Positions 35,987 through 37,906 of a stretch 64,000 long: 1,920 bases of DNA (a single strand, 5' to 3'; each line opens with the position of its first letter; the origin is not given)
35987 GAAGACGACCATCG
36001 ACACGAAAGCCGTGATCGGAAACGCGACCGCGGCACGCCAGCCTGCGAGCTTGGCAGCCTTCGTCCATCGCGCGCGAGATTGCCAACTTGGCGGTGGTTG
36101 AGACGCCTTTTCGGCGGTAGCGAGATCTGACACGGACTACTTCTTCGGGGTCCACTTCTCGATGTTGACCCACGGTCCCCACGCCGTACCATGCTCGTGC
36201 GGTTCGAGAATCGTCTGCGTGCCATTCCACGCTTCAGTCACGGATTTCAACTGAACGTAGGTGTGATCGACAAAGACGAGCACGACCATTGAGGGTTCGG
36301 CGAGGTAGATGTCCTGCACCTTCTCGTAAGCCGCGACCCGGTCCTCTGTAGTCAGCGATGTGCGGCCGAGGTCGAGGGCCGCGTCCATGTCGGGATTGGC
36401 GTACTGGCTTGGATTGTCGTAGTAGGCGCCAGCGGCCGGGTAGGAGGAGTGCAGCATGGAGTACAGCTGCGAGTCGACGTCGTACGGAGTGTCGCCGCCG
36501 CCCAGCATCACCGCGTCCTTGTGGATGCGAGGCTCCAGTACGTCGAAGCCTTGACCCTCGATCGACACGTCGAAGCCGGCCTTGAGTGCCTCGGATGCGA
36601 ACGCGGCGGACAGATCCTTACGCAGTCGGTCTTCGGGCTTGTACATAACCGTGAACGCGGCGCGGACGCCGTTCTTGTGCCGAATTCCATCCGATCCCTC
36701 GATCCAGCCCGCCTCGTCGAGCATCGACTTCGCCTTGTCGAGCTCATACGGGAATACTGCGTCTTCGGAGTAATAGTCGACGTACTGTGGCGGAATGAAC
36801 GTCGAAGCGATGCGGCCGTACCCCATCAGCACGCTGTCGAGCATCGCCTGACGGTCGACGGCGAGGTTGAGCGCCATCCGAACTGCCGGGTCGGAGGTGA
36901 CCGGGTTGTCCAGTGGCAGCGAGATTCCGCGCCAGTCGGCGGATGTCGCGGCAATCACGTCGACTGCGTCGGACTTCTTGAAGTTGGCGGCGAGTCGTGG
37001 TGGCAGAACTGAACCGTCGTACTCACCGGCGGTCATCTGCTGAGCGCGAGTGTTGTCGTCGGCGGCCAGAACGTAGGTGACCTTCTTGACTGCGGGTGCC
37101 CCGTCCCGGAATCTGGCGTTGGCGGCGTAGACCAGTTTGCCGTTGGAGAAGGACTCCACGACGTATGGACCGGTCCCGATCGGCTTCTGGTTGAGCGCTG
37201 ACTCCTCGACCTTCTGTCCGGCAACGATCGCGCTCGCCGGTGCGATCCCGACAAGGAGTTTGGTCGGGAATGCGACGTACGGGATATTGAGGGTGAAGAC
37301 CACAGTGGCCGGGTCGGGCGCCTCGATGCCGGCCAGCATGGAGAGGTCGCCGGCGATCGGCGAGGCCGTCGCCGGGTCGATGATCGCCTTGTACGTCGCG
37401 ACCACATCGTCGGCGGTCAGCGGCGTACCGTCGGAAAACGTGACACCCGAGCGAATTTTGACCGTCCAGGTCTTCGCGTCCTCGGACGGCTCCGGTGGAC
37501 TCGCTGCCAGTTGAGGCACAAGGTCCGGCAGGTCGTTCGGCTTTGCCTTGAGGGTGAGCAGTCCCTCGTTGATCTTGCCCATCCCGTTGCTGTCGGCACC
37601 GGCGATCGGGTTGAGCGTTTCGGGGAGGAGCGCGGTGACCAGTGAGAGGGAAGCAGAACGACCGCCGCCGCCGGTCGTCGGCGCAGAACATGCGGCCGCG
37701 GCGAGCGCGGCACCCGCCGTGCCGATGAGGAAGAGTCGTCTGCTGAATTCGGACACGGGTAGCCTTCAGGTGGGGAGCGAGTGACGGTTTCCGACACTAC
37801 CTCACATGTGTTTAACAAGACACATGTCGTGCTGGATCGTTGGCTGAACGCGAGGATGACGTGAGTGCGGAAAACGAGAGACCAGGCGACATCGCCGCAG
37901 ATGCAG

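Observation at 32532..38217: His-tailed ArsR/SmtB metal sensor divergent from a Dpp/Nik-type ABC importer, with a perfect double-palindrome operator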

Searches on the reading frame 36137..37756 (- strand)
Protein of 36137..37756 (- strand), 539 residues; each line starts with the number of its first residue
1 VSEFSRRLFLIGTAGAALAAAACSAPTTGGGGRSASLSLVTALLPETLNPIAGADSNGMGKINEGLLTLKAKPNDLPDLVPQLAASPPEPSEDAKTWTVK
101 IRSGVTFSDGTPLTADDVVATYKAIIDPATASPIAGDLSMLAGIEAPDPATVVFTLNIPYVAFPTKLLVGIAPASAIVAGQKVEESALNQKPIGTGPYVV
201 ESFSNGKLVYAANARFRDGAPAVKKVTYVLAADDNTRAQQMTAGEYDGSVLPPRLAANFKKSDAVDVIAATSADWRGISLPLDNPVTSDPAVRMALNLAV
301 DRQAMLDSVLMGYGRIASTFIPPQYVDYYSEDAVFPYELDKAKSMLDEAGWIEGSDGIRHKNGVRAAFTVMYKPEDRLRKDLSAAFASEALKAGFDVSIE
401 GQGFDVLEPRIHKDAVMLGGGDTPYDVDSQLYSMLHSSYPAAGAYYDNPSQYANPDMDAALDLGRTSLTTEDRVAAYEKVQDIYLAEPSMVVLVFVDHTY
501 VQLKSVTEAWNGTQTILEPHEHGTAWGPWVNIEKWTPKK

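Call 3: search_protein_families(library=pfam, proteins=[window:36137-37756:-])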
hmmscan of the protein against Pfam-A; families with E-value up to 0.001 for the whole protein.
window:36137-37756:- (539 aa): 1 family
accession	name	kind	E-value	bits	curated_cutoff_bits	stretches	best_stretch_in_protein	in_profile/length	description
PF00496.27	SBP_bac_5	-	1.2e-80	271.9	32.4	1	79-438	2-364/368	Bacterial extracellular solute-binding proteins, family 5 Middle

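Call 4: search_protein_families(library=ncbifam, proteins=[window:36137-37756:-])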
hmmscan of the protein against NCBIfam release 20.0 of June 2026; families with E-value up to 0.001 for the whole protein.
window:36137-37756:- (539 aa): 11 families
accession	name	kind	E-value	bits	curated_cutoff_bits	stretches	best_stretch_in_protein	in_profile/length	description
TIGR02294.1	nickel_nikA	equivalog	4.8e-41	140.8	393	1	79-505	48-482/501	nickel ABC transporter substrate-binding protein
NF045468.1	Opp5A_nikA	equivalog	2.5e-37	128.5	600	1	27-480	10-443/488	nickel ABC transporter substrate-binding protein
NF011942.0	PRK15413.1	equivalog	2.3e-35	122.2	594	1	89-508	80-495/512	glutathione ABC transporter substrate-binding protein GsiB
TIGR04028.1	SBP_KPN_01854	hypoth_equivalog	2.3e-34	118.8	468.5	1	73-496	39-479/509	TIGR04028 family ABC transporter substrate-binding protein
NF045467.1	Opp4A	equivalog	6e-29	100.7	650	1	89-373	87-402/556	oligopeptide ABC transporter substrate-binding protein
NF047575.1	opine_bind_CntA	exception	5.7e-21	74.7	800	1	81-403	79-413/535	staphylopine-dependent metal ABC transporter substrate-binding lipoprotein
NF043070.1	DppA_dipep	equivalog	5e-20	71.6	1005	1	80-486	75-496/535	dipeptide ABC transporter periplasmic-binding protein DppA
NF011684.0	PRK15104.1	equivalog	7.2e-18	64.6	947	1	90-514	91-524/543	oligopeptide ABC transporter substrate-binding protein OppA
NF007287.0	PRK09755.1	equivalog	1.1e-17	64.1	1098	1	92-328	88-343/535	ABC transporter substrate-binding protein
NF011689.0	PRK15109.1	equivalog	4.9e-16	58.5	560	1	79-487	79-501/547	ABC transporter substrate-binding protein SapA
NF010149.0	PRK13626.1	equivalog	8.4e-07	28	476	1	95-212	178-285/552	HTH-type transcriptional regulator SgrR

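Call 11: search_solved_structures(query=window:36137-37756:-, max_evalue=1e-10)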
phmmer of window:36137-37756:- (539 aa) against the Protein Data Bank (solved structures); distinct sequences matched with E-value up to 1e-10: 65 (the best 60 are shown).
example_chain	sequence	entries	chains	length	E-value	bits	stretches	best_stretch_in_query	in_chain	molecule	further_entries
8efz_A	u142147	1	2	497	1.6e-60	208.5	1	45-535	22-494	Extracellular solute-binding protein family 5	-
3ry3_A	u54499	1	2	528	9.3e-46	159.8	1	5-480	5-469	Putative solute-binding protein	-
4ofl_A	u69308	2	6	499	2.5e-45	158.4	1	83-480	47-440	Extracytoplasmic Nickel-Binding Protein YpYntA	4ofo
4oet_A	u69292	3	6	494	5.4e-39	137.5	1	78-507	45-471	Putative peptide ABC-transport system periplasmic peptide-binding protein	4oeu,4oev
5za4_A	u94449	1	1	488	1.8e-35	125.8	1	63-350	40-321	Putative ABC transporter periplasmic binding protein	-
5z99_A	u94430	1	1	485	1.9e-35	125.8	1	63-350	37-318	Putative ABC transporter periplasmic binding protein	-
5yyb_A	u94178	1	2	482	1.9e-35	125.8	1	64-350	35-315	Putative ABC transporter periplasmic binding protein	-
2noo_A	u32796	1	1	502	1.6e-32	116.1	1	79-404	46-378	Nickel-binding periplasmic protein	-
1xoc_A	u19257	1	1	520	3.2e-32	115.1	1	66-466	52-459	Oligopeptide-binding protein appA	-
1uqw_A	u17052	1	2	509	3.6e-32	114.9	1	88-510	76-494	PUTATIVE BINDING PROTEIN YLIB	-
5isu_A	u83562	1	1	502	1.4e-31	113.1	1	80-503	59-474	Lmo0135 protein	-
5u4o_A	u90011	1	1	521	1.8e-31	112.6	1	78-510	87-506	ABC transporter substrate-binding protein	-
6hlx_A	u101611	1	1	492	2.5e-31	112.2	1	79-509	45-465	AgaA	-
8spm_A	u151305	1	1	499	2.8e-31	112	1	79-411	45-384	Nickel ABC transporter, nickel/metallophore periplasmic binding protein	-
3mzb_A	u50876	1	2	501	2.8e-31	112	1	79-411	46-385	Nickel-binding periplasmic protein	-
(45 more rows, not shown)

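Call 16: search_solved_structures(query=window:36137-37756:-, max_evalue=1e-38, show_alignments=4)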
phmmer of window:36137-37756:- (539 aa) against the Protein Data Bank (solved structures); distinct sequences matched with E-value up to 1e-38: 4.
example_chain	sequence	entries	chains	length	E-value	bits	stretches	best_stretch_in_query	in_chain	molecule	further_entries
8efz_A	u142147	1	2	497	1.6e-60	208.5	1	45-535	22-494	Extracellular solute-binding protein family 5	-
3ry3_A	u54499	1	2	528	9.3e-46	159.8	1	5-480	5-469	Putative solute-binding protein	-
4ofl_A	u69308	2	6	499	2.5e-45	158.4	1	83-480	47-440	Extracytoplasmic Nickel-Binding Protein YpYntA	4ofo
4oet_A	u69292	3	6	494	5.4e-39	137.5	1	78-507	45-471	Putative peptide ABC-transport system periplasmic peptide-binding protein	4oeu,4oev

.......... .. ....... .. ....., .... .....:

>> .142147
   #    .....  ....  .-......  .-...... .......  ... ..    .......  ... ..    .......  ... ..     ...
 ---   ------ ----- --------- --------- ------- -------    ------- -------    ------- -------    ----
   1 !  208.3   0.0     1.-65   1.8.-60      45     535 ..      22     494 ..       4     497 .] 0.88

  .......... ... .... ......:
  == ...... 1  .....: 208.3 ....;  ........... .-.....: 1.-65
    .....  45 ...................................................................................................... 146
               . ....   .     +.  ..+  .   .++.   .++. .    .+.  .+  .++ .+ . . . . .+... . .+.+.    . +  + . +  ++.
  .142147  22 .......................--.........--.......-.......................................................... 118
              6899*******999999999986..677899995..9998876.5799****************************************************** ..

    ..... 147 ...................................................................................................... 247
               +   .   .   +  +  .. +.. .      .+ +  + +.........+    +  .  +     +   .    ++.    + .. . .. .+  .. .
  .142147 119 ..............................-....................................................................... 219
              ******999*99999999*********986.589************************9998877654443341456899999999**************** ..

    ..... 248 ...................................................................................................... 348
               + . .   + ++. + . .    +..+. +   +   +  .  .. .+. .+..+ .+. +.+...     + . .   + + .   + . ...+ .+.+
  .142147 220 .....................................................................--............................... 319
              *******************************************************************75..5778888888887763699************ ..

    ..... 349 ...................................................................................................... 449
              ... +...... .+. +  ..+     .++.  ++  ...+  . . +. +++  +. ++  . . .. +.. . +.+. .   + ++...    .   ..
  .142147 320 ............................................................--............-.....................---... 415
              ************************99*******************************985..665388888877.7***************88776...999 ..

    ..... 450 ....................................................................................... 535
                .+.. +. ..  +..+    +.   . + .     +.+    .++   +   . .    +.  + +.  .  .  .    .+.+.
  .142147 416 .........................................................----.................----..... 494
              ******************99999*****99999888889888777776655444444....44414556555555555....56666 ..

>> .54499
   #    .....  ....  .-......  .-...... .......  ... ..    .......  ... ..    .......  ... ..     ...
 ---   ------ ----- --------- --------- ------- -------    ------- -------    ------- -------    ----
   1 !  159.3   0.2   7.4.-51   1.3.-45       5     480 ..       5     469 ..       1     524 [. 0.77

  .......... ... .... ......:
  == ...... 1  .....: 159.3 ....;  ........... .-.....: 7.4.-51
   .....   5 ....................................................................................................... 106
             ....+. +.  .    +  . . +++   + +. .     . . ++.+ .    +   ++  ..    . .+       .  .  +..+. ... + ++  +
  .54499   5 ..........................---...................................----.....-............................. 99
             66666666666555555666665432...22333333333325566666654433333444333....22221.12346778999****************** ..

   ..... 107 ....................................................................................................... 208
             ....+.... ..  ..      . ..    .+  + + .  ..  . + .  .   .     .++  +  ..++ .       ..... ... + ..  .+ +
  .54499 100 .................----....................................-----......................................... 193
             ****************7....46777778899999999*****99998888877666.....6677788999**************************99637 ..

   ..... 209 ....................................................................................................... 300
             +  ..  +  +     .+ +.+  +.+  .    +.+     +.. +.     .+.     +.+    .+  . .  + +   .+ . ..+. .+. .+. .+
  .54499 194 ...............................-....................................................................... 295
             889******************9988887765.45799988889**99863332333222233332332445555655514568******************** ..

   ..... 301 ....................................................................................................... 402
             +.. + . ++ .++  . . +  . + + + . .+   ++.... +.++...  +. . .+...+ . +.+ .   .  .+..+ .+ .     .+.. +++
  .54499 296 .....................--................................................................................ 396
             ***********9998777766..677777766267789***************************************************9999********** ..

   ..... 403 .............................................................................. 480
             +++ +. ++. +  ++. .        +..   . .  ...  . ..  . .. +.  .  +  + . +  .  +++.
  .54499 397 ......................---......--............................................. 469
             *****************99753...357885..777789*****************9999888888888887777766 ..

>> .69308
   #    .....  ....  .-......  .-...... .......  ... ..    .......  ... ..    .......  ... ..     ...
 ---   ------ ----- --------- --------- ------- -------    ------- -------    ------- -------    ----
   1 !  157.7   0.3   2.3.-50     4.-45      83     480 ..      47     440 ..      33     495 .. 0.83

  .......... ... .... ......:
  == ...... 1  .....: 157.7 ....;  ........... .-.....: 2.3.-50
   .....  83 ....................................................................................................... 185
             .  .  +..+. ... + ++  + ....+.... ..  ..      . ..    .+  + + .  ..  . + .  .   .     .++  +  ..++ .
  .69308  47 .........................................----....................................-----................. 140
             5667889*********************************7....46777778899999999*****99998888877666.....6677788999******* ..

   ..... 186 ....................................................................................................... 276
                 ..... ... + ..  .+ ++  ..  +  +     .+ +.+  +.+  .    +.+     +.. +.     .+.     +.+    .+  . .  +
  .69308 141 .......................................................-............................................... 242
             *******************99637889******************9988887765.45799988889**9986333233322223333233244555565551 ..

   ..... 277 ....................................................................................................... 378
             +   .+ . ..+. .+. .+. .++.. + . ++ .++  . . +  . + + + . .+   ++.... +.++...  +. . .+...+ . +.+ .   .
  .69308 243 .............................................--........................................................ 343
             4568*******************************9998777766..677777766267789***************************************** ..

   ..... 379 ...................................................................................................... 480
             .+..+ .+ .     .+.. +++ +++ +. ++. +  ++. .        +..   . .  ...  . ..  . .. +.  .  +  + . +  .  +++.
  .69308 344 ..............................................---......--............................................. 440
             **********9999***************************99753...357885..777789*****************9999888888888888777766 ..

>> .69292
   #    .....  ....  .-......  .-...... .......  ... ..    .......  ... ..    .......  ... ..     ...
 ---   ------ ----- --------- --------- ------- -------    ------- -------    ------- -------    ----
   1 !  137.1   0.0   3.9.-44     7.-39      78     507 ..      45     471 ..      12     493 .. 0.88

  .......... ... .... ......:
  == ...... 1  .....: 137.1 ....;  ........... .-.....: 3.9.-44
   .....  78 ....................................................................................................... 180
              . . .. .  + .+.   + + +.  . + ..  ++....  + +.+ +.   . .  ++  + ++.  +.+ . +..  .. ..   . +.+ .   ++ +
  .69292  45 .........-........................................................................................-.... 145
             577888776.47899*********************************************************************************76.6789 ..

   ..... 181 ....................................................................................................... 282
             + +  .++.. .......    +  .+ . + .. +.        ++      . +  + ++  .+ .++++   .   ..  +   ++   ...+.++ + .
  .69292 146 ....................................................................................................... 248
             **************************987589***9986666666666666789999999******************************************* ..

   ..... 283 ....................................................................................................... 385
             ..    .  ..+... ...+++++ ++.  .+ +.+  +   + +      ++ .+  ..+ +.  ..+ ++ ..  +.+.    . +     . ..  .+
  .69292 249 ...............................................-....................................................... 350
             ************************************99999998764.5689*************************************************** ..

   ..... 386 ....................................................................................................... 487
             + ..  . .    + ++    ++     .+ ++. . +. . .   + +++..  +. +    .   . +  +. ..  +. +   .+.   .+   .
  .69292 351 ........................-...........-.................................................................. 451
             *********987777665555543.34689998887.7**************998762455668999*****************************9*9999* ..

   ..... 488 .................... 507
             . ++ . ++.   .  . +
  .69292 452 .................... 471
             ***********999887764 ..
